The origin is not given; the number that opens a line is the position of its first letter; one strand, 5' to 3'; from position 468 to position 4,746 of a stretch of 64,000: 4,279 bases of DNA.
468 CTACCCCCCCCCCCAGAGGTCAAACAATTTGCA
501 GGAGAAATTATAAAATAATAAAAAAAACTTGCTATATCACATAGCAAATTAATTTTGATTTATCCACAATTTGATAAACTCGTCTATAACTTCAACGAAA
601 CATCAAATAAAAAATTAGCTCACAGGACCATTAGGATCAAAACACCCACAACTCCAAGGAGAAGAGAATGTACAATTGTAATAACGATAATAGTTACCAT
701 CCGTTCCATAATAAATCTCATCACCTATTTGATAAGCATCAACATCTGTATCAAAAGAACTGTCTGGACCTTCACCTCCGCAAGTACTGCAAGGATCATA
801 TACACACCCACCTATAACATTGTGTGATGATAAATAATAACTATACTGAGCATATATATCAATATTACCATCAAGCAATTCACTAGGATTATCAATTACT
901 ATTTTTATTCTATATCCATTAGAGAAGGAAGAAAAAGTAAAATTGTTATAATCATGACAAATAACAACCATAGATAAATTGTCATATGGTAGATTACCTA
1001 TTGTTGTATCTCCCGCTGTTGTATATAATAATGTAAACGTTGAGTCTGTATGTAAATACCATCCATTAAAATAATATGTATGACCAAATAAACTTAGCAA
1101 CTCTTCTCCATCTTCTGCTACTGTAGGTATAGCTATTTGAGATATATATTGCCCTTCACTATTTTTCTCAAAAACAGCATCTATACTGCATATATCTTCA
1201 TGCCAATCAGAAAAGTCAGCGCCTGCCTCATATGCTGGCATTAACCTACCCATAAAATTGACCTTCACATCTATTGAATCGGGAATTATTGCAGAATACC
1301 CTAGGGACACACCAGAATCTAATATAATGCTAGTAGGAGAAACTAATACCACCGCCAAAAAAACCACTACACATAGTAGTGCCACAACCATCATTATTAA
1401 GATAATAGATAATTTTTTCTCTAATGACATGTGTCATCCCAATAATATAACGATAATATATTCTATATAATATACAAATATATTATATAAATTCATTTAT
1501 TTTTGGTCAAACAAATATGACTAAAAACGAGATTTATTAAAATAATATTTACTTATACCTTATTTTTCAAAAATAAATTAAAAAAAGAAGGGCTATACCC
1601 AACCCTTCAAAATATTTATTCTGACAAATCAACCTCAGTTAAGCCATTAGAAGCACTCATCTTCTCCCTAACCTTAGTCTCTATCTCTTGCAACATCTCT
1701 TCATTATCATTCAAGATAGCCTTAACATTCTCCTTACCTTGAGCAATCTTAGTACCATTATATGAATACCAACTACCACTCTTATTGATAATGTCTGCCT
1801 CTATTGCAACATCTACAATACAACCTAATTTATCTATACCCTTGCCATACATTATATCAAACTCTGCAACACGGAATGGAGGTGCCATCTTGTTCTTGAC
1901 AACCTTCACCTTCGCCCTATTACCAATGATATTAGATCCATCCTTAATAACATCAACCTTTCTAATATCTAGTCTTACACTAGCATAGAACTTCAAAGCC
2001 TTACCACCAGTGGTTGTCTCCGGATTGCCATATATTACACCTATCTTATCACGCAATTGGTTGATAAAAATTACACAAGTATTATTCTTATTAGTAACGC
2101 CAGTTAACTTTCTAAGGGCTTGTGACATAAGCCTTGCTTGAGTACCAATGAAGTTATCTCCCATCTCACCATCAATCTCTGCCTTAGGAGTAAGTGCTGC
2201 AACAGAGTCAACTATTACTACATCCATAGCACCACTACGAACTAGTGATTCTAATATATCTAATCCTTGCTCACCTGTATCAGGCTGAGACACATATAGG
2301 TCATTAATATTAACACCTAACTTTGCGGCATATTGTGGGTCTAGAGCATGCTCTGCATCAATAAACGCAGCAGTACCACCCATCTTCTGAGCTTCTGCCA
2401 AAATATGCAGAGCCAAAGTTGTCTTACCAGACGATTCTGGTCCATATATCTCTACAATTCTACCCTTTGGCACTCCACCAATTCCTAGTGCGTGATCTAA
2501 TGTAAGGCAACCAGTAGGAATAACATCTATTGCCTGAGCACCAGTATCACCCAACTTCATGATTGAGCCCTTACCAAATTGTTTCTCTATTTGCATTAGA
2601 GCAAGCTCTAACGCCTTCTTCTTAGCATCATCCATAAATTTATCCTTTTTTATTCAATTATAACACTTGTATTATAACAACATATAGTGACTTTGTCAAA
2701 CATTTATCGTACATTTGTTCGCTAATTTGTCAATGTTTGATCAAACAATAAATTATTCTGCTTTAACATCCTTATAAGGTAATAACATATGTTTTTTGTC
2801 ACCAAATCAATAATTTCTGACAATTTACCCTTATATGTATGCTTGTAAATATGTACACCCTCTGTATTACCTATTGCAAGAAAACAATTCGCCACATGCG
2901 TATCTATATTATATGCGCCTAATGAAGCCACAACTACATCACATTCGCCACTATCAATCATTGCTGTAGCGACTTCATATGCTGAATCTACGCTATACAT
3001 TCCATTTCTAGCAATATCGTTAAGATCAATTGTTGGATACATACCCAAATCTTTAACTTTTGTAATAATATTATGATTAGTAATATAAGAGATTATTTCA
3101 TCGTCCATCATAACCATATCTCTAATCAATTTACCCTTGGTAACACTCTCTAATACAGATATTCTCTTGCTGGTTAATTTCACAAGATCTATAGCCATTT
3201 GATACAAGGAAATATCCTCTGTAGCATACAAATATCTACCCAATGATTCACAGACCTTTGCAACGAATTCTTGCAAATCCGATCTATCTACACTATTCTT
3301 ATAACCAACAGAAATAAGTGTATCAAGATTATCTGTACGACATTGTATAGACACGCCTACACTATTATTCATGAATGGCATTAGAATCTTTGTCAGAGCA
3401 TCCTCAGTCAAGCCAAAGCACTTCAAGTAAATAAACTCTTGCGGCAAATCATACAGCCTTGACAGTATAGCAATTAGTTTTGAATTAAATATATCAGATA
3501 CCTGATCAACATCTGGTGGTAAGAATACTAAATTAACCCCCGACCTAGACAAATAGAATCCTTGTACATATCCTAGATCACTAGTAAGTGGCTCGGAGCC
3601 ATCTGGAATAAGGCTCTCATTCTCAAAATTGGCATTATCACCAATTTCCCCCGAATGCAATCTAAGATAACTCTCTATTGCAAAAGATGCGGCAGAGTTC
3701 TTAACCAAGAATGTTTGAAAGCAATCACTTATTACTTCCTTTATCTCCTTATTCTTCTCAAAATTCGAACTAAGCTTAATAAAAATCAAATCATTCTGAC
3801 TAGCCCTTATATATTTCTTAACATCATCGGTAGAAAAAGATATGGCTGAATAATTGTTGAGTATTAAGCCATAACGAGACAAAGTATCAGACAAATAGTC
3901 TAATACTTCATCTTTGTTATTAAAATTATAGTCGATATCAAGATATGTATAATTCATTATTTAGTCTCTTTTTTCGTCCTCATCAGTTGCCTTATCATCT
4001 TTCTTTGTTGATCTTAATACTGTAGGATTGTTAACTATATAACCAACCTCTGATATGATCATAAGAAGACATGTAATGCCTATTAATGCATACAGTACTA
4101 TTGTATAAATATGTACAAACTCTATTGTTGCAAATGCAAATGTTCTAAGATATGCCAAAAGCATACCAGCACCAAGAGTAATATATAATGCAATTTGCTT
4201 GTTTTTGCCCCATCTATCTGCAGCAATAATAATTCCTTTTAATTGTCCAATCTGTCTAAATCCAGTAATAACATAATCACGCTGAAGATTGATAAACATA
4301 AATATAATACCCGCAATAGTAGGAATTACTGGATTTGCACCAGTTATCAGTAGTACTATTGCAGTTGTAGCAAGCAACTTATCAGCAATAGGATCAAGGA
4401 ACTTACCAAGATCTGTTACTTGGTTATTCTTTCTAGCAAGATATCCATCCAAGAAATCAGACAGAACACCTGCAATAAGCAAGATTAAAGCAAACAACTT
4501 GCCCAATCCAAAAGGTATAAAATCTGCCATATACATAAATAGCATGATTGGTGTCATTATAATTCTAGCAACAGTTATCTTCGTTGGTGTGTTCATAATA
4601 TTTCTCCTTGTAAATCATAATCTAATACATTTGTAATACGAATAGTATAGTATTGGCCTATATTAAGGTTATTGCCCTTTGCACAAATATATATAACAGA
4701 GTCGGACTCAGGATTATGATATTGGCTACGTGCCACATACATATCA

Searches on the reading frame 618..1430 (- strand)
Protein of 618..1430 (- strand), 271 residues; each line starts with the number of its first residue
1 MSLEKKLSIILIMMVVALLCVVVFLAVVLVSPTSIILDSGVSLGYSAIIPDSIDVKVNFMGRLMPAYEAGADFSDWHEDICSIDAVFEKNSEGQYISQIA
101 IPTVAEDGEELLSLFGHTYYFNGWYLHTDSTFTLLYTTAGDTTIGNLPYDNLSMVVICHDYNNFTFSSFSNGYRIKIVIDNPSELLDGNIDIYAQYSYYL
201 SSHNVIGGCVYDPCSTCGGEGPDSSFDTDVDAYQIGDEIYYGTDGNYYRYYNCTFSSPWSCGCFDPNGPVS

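Call 6: find_encoding_contigs(protein=window:618-1430:-, flank=6000, max_places=10)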
Protein window:618-1430:- (271 aa): 2 contigs read that carry it; 1 place shown.
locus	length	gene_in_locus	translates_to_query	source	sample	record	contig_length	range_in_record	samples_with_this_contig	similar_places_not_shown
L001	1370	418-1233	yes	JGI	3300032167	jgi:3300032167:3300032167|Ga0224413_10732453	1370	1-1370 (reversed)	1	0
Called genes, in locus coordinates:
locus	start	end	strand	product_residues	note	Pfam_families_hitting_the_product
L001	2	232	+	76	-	?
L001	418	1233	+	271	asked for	-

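Call 7: search_protein_families(library=pfam, proteins=[window:618-1430:-], max_evalue=1)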
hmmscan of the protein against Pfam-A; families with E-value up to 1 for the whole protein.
window:618-1430:- (271 aa): 0 families

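Call 23: find_homologous_proteins(query=window:618-1430:-, max_evalue=0.01)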
Query window:618-1430:- (271 aa): 1 proteins with E <= 0.01 among 510 candidates.
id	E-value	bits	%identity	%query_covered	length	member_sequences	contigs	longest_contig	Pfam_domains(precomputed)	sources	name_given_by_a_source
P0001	1.6e-181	620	100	100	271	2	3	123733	-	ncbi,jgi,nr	ncbi:MAG: hypothetical protein E7361_01460 [Clostridiales bacterium]|nr:hypothetical protein [Clostr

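Call 24: list_cluster_members(proteins=[P0001])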
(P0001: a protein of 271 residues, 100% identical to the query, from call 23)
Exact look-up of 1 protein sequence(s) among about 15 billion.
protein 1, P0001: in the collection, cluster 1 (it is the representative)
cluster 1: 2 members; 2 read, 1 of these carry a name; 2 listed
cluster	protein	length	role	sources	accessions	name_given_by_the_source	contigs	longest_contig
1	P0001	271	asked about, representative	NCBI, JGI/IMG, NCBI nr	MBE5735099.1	MAG: hypothetical protein E7361_01460 [Clostridiales bacterium] | hypothetical protein [Clostridiales bacterium]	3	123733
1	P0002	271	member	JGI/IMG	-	-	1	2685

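Call 25: find_encoding_contigs(protein=P0002, flank=5000, max_places=10)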
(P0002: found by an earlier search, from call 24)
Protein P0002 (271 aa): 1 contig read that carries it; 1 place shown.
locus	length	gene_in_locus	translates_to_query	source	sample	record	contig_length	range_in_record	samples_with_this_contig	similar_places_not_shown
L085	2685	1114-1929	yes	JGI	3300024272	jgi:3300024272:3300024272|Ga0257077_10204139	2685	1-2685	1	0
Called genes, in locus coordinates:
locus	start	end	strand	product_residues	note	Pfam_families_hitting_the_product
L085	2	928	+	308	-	?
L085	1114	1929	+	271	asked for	-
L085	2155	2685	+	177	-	?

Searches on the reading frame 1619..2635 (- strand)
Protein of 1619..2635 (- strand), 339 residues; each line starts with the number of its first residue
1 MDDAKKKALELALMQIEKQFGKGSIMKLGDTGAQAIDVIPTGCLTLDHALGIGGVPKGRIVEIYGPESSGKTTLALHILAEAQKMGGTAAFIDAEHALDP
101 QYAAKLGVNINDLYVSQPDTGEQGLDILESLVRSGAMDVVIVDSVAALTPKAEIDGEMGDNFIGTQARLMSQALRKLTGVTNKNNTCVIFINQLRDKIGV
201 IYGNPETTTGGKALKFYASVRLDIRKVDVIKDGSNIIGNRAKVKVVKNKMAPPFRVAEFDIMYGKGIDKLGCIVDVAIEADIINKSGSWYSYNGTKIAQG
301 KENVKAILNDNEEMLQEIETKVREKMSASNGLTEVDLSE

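Call 13: find_related_loci(query=window:1619-2635:-, collection=genome_contigs, flank=6000)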
Query window:1619-2635:- (339 aa) in genome_contigs; peptide patterns used: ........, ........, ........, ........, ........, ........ (x = any residue, [..] = any of these).
600 stretches matched a pattern (row limit reached: there are more); 594 encode a relative of the query (tblastn E <= 1e-3); the best 80 are kept; 80 distinct loci.
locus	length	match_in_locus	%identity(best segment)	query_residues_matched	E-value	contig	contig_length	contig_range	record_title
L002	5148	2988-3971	78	2-329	0e+0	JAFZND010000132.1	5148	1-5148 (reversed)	MAG: Clostridia bacterium isolate RGIG7918 Water_buffalos_Reticulum.Co__c3829262, whole genome shotgun sequence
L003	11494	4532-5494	74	4-324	3e-166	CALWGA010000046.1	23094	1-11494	MAG: uncultured Clostridia bacterium isolate E14__bin171 genome assembly, contig: E14__k127_3536930, whole genome shotgu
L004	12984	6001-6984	72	3-330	2e-165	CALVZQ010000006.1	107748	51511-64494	MAG: uncultured Clostridia bacterium isolate BRZ_FC__bin54 genome assembly, contig: BRZ_FC__NODE_220_length_107748_cov_1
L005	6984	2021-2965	75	5-319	1e-165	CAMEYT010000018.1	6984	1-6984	MAG: uncultured Firmicutes bacterium isolate SRR15057929_bin.33_metaWRAP_v1.3_MAG genome assembly, contig: ERZ10407480.4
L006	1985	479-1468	70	1-329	1e-173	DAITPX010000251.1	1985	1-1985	MAG TPA_asm: Clostridia bacterium isolate CTOTU40301 NODE_40015_length_1985_cov_2.401036, whole genome shotgun sequence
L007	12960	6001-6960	72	5-324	5e-158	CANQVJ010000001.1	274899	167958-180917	MAG: uncultured Clostridia bacterium isolate Lapin-032__bin90 genome assembly, contig: Lapin-032__NODE_15_length_274899_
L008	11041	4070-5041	70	3-326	4e-158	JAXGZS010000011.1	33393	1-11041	MAG: Clostridiales bacterium isolate AnMBR.bin542 bin542_11, whole genome shotgun sequence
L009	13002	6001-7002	67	3-336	9e-158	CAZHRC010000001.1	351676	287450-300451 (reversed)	MAG TPA_asm: uncultured Peptoniphilaceae bacterium isolate SRP192927_co2_599 genome assembly, contig: NODE_3_length_3516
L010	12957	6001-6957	71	5-323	2e-157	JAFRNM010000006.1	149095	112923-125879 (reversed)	MAG: Clostridia bacterium isolate RGIG2630 Goat_Omasum-1__c111108, whole genome shotgun sequence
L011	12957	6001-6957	72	5-323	3e-157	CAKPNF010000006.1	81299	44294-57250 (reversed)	MAG: uncultured Clostridia bacterium isolate REFINED_METABAT215_TOP10_CONTIGS_1500_ASSEMBLY_K77_MERGED__Nepal_MoBio_Fibe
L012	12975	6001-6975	70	5-329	3e-157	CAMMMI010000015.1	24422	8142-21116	MAG: uncultured Clostridium sp. isolate ERR4968580_bin.12_MetaWRAP_v1.1_MAG genome assembly, contig: NODE_923_length_244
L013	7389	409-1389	72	1-326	8e-157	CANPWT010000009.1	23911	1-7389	MAG: uncultured Clostridia bacterium isolate Lapin-005__bin102 genome assembly, contig: Lapin-005__NODE_2769_length_2391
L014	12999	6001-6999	68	5-339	6e-157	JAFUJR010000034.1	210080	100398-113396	MAG: Clostridia bacterium isolate RGIG4556 Roe_deer_Rectum-2__c2342, whole genome shotgun sequence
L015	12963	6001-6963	70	5-325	7e-157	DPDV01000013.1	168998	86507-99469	MAG TPA_asm: Clostridiales bacterium isolate UBA8271 contig_130, whole genome shotgun sequence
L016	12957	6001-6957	71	5-323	1e-156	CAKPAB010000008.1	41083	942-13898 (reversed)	MAG: uncultured Clostridia bacterium isolate REFINED_METABAT215_TOP10_CONTIGS_1500_ASSEMBLY_K77_MERGED__Hadza_MoBio_hadz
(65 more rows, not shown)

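Call 19: find_encoding_contigs(protein=window:1619-2635:-, flank=8000, max_places=10)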
Protein window:1619-2635:- (339 aa): no gene with exactly this product is on record in the collection.

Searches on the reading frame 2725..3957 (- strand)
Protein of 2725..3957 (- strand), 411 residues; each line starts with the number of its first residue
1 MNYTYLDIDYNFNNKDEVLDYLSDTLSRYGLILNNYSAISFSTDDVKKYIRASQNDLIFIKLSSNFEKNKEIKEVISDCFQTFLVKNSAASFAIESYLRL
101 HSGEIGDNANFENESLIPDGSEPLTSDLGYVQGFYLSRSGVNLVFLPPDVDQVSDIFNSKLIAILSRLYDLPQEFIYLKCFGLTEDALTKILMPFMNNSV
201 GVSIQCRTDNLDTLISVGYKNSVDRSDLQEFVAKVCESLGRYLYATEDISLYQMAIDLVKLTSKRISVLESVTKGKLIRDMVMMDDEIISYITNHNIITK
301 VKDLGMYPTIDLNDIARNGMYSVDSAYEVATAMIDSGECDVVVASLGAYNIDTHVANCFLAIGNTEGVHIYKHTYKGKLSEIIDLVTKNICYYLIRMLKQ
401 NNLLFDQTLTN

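Call 21: find_encoding_contigs(protein=window:2725-3957:-, flank=10000, max_places=10)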
Protein window:2725-3957:- (411 aa): 2 contigs read that carry it; 1 place shown.
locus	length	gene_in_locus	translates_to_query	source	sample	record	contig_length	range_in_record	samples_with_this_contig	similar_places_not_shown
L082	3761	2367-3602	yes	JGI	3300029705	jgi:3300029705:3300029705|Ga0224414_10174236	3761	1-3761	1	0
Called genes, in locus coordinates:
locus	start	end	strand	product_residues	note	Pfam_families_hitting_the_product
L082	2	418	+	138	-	?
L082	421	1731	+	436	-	PF00919:UPF0004, PF04055:Radical_SAM, PF18693:TRAM_2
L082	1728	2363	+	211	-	PF01066:CDP-OH_P_transf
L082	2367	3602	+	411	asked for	-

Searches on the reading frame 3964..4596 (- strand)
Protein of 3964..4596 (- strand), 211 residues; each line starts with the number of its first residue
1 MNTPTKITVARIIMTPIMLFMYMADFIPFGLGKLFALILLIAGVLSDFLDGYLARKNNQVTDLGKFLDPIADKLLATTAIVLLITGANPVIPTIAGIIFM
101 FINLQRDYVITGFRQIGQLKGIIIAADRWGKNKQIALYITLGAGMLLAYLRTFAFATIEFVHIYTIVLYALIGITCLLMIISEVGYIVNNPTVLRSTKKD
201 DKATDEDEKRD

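Call 20: find_encoding_contigs(protein=window:3964-4596:-, flank=10000, max_places=10)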
Protein window:3964-4596:- (211 aa): 4 contigs read that carry it; 3 places shown.
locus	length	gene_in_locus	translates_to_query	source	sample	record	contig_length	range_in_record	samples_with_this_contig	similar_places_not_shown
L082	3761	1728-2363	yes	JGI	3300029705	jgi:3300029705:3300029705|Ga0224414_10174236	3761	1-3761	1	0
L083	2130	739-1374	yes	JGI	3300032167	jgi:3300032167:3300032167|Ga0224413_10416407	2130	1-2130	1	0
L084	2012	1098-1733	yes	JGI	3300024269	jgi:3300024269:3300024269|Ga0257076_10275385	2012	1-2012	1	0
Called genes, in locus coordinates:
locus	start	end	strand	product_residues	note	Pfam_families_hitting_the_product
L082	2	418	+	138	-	?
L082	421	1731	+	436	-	PF00919:UPF0004, PF04055:Radical_SAM, PF18693:TRAM_2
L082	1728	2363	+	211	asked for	PF01066:CDP-OH_P_transf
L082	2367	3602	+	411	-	-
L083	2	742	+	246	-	?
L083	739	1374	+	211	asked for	PF01066:CDP-OH_P_transf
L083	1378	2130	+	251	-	?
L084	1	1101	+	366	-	?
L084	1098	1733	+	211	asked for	PF01066:CDP-OH_P_transf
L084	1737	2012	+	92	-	?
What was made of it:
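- Tried and rejected: Exact look-ups of recA, cinA and pgsA gave only short JGI contigs that do not reach the tract (calls 19-21).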
